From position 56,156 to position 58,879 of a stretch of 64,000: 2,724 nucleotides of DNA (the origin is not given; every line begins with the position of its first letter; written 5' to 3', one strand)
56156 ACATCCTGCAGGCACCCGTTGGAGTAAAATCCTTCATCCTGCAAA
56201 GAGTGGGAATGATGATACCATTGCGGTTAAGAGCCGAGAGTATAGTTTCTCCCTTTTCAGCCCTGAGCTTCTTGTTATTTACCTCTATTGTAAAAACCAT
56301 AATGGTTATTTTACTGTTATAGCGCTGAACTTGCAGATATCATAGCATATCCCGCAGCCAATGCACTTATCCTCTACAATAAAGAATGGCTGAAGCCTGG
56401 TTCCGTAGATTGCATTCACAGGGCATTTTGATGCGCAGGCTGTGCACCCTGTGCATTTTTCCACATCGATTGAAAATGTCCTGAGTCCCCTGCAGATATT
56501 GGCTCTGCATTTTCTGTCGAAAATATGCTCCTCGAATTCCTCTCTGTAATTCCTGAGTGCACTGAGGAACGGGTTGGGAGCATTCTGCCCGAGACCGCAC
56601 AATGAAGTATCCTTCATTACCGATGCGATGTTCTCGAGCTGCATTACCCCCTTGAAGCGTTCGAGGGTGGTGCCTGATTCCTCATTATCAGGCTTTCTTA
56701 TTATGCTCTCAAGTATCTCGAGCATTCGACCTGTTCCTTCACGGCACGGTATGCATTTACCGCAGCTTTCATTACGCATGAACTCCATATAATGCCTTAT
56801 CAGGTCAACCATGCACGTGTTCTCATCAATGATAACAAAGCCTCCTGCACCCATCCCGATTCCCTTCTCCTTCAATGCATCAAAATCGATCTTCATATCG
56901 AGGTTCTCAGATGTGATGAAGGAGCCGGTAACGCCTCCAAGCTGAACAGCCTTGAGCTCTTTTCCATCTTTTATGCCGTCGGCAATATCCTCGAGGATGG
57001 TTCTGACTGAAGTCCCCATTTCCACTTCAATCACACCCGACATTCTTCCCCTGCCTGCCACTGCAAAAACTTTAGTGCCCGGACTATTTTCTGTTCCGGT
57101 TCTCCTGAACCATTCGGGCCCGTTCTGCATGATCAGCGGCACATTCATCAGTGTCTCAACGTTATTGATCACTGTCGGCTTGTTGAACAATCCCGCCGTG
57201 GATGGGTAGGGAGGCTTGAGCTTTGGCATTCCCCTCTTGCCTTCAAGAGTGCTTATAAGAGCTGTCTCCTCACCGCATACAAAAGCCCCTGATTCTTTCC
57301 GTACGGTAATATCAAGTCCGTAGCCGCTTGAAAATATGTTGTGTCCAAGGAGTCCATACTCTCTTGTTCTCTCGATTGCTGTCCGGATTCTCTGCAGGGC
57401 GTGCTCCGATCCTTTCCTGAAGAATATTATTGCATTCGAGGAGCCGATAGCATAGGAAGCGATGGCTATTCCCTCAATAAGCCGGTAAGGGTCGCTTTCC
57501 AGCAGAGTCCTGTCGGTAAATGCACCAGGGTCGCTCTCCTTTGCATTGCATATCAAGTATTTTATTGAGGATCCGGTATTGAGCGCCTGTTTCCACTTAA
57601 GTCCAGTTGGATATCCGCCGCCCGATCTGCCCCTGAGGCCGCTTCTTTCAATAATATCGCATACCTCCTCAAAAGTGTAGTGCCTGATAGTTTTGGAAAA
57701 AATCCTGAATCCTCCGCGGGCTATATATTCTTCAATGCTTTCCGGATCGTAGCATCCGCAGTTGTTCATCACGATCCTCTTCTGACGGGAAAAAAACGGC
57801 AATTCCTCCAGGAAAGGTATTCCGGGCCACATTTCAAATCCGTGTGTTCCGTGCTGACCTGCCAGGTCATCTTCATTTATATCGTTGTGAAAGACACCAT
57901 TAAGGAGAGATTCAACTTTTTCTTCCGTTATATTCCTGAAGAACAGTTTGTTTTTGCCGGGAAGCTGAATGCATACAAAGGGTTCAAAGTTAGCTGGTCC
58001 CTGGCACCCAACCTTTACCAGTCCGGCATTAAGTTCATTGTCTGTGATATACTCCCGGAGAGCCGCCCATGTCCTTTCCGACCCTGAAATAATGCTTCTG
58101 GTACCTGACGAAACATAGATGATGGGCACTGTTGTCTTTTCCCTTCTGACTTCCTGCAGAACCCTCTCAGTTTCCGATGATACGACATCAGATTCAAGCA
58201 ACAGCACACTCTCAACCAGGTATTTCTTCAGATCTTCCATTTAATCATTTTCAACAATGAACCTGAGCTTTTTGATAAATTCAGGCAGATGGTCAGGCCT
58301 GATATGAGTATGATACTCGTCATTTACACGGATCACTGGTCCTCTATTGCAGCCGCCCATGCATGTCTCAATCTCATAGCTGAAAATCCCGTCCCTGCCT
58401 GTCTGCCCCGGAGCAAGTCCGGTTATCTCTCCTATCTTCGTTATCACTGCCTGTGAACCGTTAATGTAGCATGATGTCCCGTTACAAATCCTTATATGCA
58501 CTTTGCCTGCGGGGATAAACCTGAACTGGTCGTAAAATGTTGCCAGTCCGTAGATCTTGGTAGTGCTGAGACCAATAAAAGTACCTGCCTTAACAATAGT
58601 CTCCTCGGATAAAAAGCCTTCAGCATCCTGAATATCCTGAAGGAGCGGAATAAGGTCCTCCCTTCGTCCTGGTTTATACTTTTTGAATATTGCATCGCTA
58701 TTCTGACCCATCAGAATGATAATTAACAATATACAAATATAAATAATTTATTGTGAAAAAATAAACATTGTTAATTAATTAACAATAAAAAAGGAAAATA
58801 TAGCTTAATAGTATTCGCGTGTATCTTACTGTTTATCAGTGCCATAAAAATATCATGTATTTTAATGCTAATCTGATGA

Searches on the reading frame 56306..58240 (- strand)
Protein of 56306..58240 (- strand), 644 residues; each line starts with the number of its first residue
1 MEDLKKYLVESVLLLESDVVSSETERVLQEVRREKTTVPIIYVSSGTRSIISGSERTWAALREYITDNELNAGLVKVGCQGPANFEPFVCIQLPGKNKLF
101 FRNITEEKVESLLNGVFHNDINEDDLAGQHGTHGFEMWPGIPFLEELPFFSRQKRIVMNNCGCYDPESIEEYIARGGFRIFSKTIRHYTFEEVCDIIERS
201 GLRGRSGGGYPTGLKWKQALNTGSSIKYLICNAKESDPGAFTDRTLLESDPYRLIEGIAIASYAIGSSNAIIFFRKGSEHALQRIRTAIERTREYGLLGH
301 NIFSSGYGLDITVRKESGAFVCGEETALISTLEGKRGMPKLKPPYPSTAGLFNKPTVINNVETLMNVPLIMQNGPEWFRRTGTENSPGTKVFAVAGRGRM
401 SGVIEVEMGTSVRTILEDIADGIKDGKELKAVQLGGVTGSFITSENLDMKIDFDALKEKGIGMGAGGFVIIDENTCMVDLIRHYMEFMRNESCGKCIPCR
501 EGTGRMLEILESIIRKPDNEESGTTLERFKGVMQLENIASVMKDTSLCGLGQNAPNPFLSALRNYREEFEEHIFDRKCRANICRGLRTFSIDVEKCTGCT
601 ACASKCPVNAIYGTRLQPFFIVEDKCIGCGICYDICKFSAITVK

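Call 4: search_protein_families(library=pfam, proteins=[window:56306-58240:-])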
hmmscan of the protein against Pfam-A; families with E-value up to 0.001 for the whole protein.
window:56306-58240:- (644 aa): 9 families
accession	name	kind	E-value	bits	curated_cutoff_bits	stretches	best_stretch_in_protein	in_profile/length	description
PF01512.22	Complex1_51K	-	1.5e-40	139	31.2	1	197-368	1-149/150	Nuo51 FMN-binding domain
PF10589.14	NADH_4Fe-4S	-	2.3e-27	95.1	23.5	1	479-572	1-85/85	NADH-ubiquinone oxidoreductase-F iron-sulfur binding region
PF00037.32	Fer4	-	3.5e-12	46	21.1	2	590-612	2-24/24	4Fe-4S binding domain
PF12837.12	Fer4_6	-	1.5e-07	31.5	25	2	589-611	2-24/24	4Fe-4S binding domain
PF13187.11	Fer4_9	-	1.6e-07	31.7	27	1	595-639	1-50/52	4Fe-4S dicluster domain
PF13237.11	Fer4_10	-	2.6e-07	30.9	25.5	1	590-636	3-52/53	4Fe-4S dicluster domain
PF14697.11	Fer4_21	-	3e-07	30.9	35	1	591-641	3-57/59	4Fe-4S dicluster domain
PF12797.12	Fer4_2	-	4.2e-07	29.9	24.5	2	619-637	3-21/22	4Fe-4S binding domain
PF12838.12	Fer4_7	-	1.1e-06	29.4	27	1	585-610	27-52/52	4Fe-4S dicluster domain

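Call 47: search_protein_families(library=ncbifam, proteins=[window:56306-58240:-], max_evalue=0.00001)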
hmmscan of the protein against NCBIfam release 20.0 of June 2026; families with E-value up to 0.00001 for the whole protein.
window:56306-58240:- (644 aa): 17 families
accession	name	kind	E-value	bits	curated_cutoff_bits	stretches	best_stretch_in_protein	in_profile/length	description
TIGR01959.1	nuoF_fam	equivalog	2.5e-129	431.3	558.65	1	165-573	10-410/410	NADH-quinone oxidoreductase subunit NuoF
NF010120.0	PRK13596.1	equivalog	3.7e-104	348.6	389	1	153-578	5-422/433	NADH-quinone oxidoreductase subunit NuoF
NF008436.0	PRK11278.1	equivalog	4.1e-99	332.5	749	1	166-587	24-440/448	NADH-quinone oxidoreductase subunit NuoF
TIGR01944.1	rnfB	subfamily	1.7e-11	44.1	68.7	1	589-643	108-162/190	RnfABCDGE type electron transport complex subunit B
NF003454.1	PRK05035.1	equivalog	2e-09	36.5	345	1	185-380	118-287/556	electron transport complex subunit RsxC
NF058577.1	FdxA_fam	equivalog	2.1e-09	37.4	65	1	594-640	7-52/52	4Fe-4S ferredoxin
TIGR04481.1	PR_assoc_PrdC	equivalog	2.4e-09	36.5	490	1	191-367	74-222/425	proline reductase-associated electron transfer protein PrdC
TIGR01945.1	rnfC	subfamily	2e-08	33.2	245.95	1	186-293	117-222/435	RnfABCDGE type electron transport complex subunit C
NF003475.0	PRK05113.1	equivalog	2.1e-08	34.2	203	1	590-642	109-161/190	electron transport complex subunit RsxB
NF005415.0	PRK06991.1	equivalog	7.5e-08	32.3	281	1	590-641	81-132/284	electron transport complex subunit RsxB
NF038196.1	ferrodoxin_EFR1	subfamily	1.6e-07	31.6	75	1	582-643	173-231/242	EFR1 family ferrodoxin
NF040864.1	HgcB_ferredoxin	equivalog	2.1e-07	30.7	99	1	585-644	5-64/93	mercury methylation ferredoxin HgcB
TIGR02700.1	flavo_MJ0208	hypoth_equivalog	5.3e-07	29.1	251.35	1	581-642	135-195/234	dihydromethanopterin reductase (acceptor)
TIGR03294.1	FrhG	equivalog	2.2e-06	27.6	245.5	1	586-637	166-216/228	coenzyme F420 hydrogenase subunit gamma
TIGR02179.1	PorD_KorD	subfamily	3e-06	27.2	60.05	1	591-643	22-74/78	2-oxoacid:acceptor oxidoreductase, delta subunit, pyruvate/2-ketoisovalerate family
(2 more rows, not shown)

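Call 50: search_solved_structures(query=window:56306-58240:-, show_alignments=3, max_evalue=1e-60)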
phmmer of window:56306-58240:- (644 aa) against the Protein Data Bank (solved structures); distinct sequences matched with E-value up to 1e-60: 61 (the best 60 are shown).
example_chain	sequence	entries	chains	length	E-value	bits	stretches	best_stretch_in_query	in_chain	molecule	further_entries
7t2r_B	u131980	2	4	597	6.8e-168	563.3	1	42-641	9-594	NiFe hydrogenase subunit B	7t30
9bov_B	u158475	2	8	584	7.2e-162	543.4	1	43-643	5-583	NADH dehydrogenase (Quinone)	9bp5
9n5u_B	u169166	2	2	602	1e-159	536.3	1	41-643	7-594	NfnB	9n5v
7q4v_B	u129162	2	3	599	1.3e-158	532.6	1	143-642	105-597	Iron hydrogenase HydB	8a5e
8oh5_B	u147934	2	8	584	2e-158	532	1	43-643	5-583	NAD-reducing hydrogenase subunit HoxF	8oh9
7p5h_B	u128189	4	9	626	6.4e-152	510.5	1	67-642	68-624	Fe-hydrogenase, subunit beta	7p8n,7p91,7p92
8a6t_B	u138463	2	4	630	1e-151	509.9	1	74-641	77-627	Electron bifurcating hydrogenase subunit HydB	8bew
7q4w_B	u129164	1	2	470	4.1e-149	501.2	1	169-642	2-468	Iron hydrogenase HydB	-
9mqx_B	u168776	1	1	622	2.3e-144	485.6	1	29-641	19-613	NADH:ubiquinone oxidoreductase, NADH-binding (51 kD) subunit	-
6vw7_B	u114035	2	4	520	1.2e-101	344.5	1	38-569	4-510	NAD-dependent formate dehydrogenase beta subunit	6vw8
6hl2_B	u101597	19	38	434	1e-91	311.6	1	167-572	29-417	NADH-quinone oxidoreductase subunit F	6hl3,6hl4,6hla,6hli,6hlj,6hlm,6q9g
8x9v_F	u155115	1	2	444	1e-91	311.6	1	164-576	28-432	NADH-quinone oxidoreductase subunit F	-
7q5y_C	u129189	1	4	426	1.1e-91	311.6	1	167-572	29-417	NADH-quinone oxidoreductase subunit F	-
6q9c_B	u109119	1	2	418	1.5e-91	311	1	167-572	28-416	NADH-quinone oxidoreductase subunit F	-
9fii_B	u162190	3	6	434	3.6e-91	309.8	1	167-572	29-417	NADH-quinone oxidoreductase subunit F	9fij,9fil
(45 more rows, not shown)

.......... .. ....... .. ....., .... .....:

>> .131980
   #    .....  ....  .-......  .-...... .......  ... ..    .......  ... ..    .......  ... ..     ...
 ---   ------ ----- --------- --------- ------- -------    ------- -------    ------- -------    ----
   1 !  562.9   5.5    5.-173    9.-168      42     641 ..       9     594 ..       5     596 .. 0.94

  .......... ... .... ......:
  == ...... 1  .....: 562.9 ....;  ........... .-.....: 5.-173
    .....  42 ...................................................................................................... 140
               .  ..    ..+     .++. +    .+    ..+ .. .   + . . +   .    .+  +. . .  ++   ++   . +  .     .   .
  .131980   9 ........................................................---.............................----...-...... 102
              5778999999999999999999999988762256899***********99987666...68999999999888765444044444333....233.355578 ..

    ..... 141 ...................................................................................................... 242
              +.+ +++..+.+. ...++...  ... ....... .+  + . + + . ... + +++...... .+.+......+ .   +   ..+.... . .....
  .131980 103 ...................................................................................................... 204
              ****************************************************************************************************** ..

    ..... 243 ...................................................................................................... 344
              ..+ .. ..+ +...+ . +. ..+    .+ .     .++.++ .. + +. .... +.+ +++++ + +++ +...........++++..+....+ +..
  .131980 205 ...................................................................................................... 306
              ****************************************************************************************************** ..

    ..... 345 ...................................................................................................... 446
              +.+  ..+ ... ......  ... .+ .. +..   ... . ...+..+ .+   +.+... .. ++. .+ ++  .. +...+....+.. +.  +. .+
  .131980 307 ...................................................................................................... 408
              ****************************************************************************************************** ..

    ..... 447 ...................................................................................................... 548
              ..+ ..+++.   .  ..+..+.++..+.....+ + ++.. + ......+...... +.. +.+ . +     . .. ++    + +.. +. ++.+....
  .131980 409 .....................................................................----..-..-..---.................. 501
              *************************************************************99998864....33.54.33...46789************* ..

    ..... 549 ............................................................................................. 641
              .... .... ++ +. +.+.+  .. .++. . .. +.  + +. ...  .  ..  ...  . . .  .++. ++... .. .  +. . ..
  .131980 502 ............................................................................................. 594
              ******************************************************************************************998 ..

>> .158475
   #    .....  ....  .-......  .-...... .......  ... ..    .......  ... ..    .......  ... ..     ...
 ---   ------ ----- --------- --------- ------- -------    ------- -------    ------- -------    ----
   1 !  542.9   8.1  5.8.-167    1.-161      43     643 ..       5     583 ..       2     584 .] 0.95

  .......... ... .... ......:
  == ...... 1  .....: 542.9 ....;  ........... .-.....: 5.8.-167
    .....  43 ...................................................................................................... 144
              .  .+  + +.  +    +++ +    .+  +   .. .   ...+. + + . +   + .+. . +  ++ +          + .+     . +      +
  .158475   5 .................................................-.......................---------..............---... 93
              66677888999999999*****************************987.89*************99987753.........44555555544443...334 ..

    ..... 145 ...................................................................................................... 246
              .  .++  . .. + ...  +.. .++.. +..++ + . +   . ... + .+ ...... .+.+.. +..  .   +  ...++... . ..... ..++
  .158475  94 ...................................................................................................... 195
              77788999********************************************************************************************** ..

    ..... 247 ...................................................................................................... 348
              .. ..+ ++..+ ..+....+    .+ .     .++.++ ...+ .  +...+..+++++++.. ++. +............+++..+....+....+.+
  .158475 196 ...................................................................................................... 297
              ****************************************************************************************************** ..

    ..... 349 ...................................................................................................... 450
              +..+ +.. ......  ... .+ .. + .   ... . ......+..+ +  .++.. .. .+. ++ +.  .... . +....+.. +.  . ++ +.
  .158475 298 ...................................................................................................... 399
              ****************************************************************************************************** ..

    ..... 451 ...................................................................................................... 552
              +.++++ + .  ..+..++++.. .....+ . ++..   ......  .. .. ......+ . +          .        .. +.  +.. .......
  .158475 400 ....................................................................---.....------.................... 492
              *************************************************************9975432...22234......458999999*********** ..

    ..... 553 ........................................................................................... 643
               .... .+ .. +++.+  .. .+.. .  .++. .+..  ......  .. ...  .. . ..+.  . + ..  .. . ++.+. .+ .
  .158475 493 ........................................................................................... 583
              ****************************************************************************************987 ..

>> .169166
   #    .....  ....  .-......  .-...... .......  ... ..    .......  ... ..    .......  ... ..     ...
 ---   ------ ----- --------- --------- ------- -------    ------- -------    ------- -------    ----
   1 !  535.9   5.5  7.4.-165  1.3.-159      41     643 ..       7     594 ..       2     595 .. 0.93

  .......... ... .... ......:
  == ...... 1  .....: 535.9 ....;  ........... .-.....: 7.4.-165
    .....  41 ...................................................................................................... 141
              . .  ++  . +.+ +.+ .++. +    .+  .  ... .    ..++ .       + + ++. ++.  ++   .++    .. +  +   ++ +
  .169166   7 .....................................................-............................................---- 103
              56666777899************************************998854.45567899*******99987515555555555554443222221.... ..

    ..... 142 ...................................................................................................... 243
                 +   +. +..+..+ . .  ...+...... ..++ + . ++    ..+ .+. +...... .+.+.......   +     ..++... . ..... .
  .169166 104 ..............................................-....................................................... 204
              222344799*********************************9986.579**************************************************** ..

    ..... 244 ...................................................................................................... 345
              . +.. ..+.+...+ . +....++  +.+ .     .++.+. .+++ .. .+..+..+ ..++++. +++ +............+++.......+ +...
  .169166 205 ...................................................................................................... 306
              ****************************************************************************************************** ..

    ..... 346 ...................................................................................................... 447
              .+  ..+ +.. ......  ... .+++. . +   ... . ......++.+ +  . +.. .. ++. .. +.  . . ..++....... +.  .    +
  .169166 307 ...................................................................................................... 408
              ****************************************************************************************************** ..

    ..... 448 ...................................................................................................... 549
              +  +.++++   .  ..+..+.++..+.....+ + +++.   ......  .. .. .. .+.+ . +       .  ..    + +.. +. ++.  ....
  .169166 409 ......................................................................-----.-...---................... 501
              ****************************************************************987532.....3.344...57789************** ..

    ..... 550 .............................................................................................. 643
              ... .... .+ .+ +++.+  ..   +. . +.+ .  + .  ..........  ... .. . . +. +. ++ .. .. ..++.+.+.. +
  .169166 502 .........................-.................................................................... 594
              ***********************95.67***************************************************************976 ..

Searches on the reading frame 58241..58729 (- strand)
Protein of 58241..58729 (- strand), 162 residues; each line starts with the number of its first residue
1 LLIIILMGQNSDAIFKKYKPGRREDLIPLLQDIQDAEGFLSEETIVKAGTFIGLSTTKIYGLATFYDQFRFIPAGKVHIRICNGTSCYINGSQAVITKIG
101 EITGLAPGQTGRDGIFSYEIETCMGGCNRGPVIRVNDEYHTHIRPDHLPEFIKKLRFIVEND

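Call 4: search_protein_families(library=pfam, proteins=[window:58241-58729:-])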
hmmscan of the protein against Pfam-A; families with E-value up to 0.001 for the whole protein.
window:58241-58729:- (162 aa): 1 family
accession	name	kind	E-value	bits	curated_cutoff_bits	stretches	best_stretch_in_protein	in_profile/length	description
PF01257.25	2Fe-2S_thioredx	-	7.9e-40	136.5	24.8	1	12-155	2-144/145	Thioredoxin-like [2Fe-2S] ferredoxin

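Call 47: search_protein_families(library=ncbifam, proteins=[window:58241-58729:-], max_evalue=0.00001)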
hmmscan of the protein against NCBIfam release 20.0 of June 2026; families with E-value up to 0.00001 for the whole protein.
window:58241-58729:- (162 aa): 9 families
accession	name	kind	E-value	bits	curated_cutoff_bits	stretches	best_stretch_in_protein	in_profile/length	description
NF005722.0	PRK07539.1-2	equivalog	1.2e-37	129.4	141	1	18-154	19-155/157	NADH-quinone oxidoreductase subunit NuoE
TIGR01958.1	nuoE_fam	subfamily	3.1e-34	118.2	142.4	1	12-155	3-147/148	NADH-quinone oxidoreductase subunit NuoE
NF005725.0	PRK07539.1-5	equivalog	2.7e-27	95.6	220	1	11-156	25-172/174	NADH-quinone oxidoreductase subunit NuoE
NF005721.0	PRK07539.1-1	equivalog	2.9e-26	92.4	308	1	11-156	34-178/292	NADH-quinone oxidoreductase subunit NuoE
NF005747.0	PRK07571.1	equivalog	1.9e-25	89.5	224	1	20-155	33-168/173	bidirectional hydrogenase complex protein HoxE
NF004638.0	PRK05988.1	equivalog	8.5e-24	84.1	198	1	25-155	27-157/159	formate dehydrogenase subunit gamma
NF005724.0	PRK07539.1-4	equivalog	1.6e-23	83.8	280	1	13-154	28-171/240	NADH-quinone oxidoreductase subunit NuoE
NF009040.0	PRK12373.1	equivalog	8e-22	78.5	514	1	12-155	24-169/400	NADH-quinone oxidoreductase subunit E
NF005723.0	PRK07539.1-3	equivalog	8.6e-18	64.7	226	1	17-155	16-156/158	NADH-quinone oxidoreductase subunit NuoE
